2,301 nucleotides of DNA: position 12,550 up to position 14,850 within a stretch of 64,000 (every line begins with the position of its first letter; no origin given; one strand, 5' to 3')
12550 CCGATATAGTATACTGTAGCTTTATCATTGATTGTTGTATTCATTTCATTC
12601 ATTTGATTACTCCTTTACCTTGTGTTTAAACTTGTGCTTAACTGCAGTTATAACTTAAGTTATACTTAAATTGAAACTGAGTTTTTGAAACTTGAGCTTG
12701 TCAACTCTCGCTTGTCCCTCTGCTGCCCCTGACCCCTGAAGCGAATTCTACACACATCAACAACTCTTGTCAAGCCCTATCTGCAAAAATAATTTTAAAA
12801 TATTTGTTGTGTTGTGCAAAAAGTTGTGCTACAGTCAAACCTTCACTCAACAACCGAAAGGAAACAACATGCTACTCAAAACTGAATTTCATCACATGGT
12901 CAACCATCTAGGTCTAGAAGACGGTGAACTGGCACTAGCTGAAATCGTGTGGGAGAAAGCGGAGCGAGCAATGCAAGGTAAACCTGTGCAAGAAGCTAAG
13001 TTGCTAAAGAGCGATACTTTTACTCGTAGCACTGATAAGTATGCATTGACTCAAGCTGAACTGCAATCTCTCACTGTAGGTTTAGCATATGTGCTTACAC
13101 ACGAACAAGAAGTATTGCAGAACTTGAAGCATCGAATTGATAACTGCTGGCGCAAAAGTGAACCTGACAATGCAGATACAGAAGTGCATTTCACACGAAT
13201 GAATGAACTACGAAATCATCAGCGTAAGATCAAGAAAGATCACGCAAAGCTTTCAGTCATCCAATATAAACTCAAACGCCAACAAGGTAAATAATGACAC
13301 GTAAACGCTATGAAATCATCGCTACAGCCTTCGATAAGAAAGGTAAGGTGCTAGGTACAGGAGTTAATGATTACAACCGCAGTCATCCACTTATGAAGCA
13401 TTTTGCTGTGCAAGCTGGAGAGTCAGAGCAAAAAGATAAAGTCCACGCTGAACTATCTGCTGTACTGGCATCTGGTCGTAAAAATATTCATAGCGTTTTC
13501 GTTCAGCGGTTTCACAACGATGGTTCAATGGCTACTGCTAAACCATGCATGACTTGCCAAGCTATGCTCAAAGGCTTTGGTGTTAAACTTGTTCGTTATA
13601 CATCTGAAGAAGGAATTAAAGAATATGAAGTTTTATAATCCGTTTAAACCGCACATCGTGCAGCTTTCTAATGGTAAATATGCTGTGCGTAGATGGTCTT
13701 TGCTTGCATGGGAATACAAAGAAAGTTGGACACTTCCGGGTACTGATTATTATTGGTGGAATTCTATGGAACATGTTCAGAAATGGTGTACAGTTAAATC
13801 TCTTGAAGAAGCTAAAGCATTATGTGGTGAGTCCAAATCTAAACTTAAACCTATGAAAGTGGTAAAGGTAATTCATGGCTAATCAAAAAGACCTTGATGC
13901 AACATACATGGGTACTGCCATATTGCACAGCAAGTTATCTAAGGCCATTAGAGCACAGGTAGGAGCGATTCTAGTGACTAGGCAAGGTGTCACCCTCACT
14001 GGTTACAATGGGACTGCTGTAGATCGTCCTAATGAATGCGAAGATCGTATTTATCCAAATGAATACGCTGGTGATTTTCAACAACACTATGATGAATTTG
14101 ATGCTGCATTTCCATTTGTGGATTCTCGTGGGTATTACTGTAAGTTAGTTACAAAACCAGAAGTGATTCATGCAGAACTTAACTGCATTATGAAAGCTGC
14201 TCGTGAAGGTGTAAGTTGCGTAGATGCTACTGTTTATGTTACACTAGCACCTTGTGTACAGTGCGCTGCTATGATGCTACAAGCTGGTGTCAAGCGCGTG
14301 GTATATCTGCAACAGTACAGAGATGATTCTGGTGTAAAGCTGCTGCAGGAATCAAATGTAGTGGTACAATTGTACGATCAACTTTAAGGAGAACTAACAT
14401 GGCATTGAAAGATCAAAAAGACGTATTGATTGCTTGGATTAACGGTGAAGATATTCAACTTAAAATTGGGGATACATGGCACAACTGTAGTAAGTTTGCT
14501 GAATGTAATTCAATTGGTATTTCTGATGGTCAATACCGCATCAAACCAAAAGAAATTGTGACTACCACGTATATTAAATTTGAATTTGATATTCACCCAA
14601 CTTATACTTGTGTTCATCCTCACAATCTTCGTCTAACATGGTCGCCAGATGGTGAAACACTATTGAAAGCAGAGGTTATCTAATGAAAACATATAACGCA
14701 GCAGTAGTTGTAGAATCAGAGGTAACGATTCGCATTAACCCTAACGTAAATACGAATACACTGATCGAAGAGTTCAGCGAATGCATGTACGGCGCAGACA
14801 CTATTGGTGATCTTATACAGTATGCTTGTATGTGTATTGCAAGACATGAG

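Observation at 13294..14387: Two CDA-fold deaminases in one early operon; the smaller one is TadA-like rather than a dCMP deaminase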

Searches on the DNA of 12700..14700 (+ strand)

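Call 6: search_dna_similar(query=window:12700-14700:+, collection=phages, mode=near, max_rows=25)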
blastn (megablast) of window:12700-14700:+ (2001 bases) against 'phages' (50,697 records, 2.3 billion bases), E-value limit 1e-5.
Records with a match: 1; places in all: 1; records where one place covers at least 80% of the query: 0.
Best place of each record, by identity: 80-90% 1.
By first word of the organism name: Limnohabitans 1.
By host as written in the record: Limnohabitans sp. DCL3 1.
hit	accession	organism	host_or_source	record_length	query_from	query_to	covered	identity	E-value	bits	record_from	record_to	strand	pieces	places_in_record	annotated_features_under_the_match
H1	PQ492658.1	Limnohabitans phage DC31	Limnohabitans sp. DCL3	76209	1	1346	52%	80.3%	8e-122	777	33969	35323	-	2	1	hypothetical protein (x3) | deoxycytidylate deaminase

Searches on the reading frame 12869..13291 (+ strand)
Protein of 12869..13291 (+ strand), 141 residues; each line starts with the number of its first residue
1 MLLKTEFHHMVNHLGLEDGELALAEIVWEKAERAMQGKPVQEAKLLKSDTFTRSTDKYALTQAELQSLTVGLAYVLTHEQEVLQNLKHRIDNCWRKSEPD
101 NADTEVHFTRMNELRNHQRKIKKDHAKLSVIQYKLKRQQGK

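Call 3: search_protein_families(library=pfam, proteins=[window:12869-13291:+], max_evalue=1)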
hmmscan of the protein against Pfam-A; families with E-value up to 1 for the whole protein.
window:12869-13291:+ (141 aa): 1 family
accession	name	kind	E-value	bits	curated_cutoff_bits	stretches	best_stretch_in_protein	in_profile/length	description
PF08885.17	GSCFA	-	0.065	13.4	25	1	6-118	41-156/237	GSCFA family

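Call 4: search_protein_families(library=phrogs, proteins=[window:12869-13291:+], max_evalue=0.01)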
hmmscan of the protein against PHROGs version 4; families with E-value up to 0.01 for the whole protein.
window:12869-13291:+ (141 aa): 0 families
